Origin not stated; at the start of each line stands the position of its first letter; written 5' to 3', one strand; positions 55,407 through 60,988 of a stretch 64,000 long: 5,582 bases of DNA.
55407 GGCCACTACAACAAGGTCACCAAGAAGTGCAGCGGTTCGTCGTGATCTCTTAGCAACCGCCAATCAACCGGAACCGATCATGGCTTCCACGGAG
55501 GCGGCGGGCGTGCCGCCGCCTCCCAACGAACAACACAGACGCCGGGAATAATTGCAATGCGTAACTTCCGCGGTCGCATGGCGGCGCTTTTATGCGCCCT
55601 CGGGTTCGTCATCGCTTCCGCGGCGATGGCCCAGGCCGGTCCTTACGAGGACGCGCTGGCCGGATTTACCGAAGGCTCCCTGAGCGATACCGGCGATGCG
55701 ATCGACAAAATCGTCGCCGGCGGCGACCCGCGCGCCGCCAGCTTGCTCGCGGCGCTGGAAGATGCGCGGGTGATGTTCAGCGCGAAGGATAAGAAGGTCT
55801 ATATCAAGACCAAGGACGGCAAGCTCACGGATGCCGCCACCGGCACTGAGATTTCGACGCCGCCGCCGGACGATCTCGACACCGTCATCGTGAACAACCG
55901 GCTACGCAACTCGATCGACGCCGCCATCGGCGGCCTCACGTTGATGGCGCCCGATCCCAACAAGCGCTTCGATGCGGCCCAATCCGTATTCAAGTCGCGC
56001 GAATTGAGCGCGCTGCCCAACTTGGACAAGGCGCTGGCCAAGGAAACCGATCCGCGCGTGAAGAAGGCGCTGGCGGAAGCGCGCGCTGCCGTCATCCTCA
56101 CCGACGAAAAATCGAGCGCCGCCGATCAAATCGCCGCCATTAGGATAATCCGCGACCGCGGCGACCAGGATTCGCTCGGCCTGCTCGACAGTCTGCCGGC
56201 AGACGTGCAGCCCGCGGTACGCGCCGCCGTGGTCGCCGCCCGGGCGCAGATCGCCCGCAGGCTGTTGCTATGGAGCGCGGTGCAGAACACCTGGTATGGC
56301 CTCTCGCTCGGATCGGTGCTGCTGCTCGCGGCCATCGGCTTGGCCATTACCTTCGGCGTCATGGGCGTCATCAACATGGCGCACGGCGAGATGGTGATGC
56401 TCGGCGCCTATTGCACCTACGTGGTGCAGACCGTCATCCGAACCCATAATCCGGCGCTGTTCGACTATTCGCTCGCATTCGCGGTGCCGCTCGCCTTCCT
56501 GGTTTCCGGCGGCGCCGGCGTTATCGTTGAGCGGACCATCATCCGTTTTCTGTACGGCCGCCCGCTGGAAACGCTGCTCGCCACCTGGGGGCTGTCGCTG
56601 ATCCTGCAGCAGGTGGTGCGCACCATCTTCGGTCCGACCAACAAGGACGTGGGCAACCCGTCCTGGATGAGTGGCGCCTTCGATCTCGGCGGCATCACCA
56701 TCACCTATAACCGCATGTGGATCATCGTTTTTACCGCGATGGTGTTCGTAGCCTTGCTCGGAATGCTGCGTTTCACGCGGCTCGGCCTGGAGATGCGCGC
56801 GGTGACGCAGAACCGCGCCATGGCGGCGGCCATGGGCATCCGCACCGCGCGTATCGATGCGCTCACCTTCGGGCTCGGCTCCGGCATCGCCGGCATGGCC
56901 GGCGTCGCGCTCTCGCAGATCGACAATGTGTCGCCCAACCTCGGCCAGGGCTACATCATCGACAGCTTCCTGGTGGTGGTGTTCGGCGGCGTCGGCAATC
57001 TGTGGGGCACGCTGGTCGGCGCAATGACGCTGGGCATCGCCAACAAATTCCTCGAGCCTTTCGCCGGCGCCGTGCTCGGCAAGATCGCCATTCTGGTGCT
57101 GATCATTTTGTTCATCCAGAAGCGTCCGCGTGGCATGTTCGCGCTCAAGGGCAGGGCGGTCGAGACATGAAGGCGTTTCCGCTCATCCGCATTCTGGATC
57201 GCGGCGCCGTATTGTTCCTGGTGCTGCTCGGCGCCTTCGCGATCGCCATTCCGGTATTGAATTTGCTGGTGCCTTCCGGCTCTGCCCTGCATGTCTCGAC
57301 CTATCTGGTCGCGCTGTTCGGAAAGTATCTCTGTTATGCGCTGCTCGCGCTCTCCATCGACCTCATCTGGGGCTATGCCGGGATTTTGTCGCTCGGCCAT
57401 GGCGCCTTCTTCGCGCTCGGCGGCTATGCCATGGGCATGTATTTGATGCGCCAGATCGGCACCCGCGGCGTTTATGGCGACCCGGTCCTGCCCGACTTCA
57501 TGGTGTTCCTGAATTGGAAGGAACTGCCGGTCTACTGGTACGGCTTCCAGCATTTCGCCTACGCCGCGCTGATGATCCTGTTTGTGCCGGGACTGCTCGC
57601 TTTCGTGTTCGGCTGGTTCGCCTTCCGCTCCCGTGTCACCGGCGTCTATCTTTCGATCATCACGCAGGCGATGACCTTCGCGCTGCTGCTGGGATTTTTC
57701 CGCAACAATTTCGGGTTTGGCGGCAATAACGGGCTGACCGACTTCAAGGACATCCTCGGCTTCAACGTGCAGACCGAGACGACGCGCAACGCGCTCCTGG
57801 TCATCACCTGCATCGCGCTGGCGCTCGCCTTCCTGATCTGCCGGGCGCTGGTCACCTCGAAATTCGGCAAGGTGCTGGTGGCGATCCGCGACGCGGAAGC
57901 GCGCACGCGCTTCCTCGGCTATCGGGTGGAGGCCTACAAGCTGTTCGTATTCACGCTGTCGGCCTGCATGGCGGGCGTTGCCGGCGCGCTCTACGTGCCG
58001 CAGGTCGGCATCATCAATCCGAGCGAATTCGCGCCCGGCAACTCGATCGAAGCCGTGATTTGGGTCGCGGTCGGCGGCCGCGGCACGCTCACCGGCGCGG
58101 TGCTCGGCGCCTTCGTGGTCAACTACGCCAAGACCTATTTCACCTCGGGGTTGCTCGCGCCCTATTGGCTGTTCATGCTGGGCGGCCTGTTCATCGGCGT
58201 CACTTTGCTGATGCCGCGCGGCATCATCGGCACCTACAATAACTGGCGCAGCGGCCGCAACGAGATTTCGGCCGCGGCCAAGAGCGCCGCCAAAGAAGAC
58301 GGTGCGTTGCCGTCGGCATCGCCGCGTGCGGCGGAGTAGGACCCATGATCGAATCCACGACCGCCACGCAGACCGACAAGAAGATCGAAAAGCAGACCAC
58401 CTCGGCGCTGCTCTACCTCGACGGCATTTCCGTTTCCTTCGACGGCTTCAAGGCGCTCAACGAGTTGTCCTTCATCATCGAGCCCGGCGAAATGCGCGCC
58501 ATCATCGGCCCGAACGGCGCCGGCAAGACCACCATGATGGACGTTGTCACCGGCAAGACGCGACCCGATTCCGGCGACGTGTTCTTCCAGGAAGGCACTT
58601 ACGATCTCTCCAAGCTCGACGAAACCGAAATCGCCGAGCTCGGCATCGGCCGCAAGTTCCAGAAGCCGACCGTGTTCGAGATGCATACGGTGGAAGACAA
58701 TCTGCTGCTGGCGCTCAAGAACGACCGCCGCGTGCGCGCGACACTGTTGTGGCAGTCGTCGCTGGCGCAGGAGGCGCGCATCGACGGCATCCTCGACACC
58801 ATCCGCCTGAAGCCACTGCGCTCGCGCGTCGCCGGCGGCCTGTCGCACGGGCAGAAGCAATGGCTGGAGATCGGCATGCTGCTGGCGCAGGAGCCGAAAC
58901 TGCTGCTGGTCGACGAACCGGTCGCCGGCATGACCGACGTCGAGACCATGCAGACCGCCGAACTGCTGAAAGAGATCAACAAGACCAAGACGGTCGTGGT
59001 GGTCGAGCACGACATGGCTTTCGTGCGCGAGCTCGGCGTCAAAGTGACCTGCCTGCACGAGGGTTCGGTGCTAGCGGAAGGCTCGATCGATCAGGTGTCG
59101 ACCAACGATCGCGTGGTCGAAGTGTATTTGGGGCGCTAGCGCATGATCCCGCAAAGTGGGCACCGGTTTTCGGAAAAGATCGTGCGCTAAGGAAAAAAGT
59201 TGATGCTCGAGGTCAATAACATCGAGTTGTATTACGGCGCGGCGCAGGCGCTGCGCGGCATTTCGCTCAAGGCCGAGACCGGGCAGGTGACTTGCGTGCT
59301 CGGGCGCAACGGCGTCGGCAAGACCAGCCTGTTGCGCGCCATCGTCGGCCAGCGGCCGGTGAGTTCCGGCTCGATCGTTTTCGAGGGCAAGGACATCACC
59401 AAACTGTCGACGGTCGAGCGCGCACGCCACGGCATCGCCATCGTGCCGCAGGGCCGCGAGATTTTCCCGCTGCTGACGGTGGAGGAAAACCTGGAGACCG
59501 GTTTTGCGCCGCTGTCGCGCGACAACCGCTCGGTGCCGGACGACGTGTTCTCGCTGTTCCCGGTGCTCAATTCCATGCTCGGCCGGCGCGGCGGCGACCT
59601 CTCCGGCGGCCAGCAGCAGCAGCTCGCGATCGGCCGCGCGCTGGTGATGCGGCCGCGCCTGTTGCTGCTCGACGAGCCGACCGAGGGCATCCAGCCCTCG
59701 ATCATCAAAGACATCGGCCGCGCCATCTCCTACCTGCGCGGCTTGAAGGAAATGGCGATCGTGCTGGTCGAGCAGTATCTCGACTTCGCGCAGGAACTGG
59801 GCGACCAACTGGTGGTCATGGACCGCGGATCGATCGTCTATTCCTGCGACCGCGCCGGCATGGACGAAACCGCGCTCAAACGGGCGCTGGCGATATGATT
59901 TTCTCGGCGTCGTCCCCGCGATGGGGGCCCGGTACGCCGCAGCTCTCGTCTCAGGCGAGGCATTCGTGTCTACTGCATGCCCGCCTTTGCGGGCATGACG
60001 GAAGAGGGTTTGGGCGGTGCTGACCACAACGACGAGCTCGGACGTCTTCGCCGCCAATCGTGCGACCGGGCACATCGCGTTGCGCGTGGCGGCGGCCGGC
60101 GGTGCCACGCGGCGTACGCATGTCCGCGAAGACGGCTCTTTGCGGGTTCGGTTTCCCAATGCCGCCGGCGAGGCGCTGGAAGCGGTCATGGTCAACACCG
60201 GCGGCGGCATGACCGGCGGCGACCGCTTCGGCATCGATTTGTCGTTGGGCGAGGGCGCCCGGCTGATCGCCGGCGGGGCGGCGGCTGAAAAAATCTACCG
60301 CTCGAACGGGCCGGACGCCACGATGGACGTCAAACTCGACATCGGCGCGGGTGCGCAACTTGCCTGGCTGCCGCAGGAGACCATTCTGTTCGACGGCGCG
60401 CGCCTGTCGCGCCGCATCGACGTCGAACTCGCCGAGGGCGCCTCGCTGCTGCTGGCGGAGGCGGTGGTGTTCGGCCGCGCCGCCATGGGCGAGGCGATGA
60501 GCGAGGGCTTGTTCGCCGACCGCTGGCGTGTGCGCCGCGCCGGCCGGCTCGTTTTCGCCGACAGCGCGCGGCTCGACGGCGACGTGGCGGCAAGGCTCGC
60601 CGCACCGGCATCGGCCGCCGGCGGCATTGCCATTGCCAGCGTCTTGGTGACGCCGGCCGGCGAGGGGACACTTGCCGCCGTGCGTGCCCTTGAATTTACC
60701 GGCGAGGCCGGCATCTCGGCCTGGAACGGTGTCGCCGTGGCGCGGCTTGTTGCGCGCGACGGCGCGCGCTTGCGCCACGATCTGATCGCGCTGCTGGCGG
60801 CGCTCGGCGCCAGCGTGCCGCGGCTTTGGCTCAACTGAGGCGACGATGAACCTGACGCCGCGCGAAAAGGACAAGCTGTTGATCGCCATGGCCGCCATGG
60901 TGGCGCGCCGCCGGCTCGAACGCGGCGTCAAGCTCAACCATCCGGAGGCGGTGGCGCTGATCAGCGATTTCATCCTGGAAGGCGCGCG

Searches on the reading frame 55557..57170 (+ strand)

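Call 21: search_protein_families(library=ncbifam, max_evalue=0.00001, proteins=[window:55557-57170:+])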
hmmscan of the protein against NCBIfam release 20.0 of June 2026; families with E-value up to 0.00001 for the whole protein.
window:55557-57170:+ (537 aa): 5 families
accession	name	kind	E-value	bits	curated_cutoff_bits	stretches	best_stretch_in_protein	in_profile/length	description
TIGR03409.1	urea_trans_UrtB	equivalog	4.2e-127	423.8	250.3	1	243-533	2-291/291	urea ABC transporter permease subunit UrtB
TIGR03622.1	urea_t_UrtB_arc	equivalog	3.5e-49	167.6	374.25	1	254-528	13-277/284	urea ABC transporter, permease protein UrtB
NF008011.0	PRK10740.1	equivalog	1.1e-29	104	379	1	242-527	9-299/308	high-affinity branched-chain amino acid ABC transporter permease LivH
NF007067.0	PRK09512.1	equivalog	5.2e-07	29.1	398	1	242-500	43-293/321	ribose ABC transporter permease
TIGR03408.1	urea_trans_UrtC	equivalog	4.9e-06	26.5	296.2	0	387-519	169-305/313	urea ABC transporter permease subunit UrtC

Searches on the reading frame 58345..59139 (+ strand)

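Call 70: search_protein_families(library=pfam, max_evalue=0.0001, proteins=[window:58345-59139:+])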
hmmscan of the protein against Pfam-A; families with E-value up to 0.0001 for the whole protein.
window:58345-59139:+ (264 aa): 5 families
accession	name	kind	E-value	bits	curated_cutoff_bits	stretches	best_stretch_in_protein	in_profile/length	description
PF00005.33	ABC_tran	-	3.3e-29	102.7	25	1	38-194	1-137/137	ABC transporter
PF02463.25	SMC_N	-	1.2e-06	28.6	40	1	31-229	6-204/220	RecF/RecN/SMC N terminal domain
PF13604.12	AAA_30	-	6.1e-06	26.5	27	0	48-73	18-43/191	AAA domain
PF13304.12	AAA_21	-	7e-06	26.7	27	0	52-68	3-19/304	AAA domain, putative AbiEii toxin, Type IV TA system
PF12399.14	BCA_ABC_TP_C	-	3.5e-05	23.7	25.5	1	242-264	2-24/27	Branched-chain amino acid ATP-binding cassette transporter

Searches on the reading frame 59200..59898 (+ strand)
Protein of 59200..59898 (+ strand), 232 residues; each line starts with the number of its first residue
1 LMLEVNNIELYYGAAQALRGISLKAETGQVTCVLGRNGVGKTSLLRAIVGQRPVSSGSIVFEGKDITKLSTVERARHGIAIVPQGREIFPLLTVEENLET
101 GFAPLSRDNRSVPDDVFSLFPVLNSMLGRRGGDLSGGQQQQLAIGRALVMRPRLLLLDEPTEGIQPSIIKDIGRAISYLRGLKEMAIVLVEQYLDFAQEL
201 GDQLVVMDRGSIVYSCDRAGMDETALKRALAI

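Call 70: search_protein_families(library=pfam, max_evalue=0.0001, proteins=[window:59200-59898:+])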
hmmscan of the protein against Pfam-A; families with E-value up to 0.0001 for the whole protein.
window:59200-59898:+ (232 aa): 2 families
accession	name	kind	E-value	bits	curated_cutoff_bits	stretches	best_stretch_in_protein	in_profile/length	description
PF00005.33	ABC_tran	-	2.1e-31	109.8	25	1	18-161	1-136/137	ABC transporter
PF13304.12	AAA_21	-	9.9e-09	36.1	27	0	30-49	1-20/304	AAA domain, putative AbiEii toxin, Type IV TA system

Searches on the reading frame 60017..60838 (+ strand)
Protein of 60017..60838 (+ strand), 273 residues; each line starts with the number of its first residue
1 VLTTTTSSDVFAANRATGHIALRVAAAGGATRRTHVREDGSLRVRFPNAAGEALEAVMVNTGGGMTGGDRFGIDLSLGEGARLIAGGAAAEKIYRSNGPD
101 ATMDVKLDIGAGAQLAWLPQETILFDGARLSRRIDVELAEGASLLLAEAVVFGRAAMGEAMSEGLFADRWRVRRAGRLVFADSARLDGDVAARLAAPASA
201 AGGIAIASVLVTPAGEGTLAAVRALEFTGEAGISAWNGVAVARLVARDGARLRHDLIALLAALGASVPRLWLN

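Call 70: search_protein_families(library=pfam, max_evalue=0.0001, proteins=[window:60017-60838:+])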
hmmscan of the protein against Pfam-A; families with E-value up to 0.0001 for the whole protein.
window:60017-60838:+ (273 aa): 1 family
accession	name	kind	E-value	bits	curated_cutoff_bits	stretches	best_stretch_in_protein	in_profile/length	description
PF01774.22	UreD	-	2.2e-50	172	27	1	57-249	1-199/201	UreD urease accessory protein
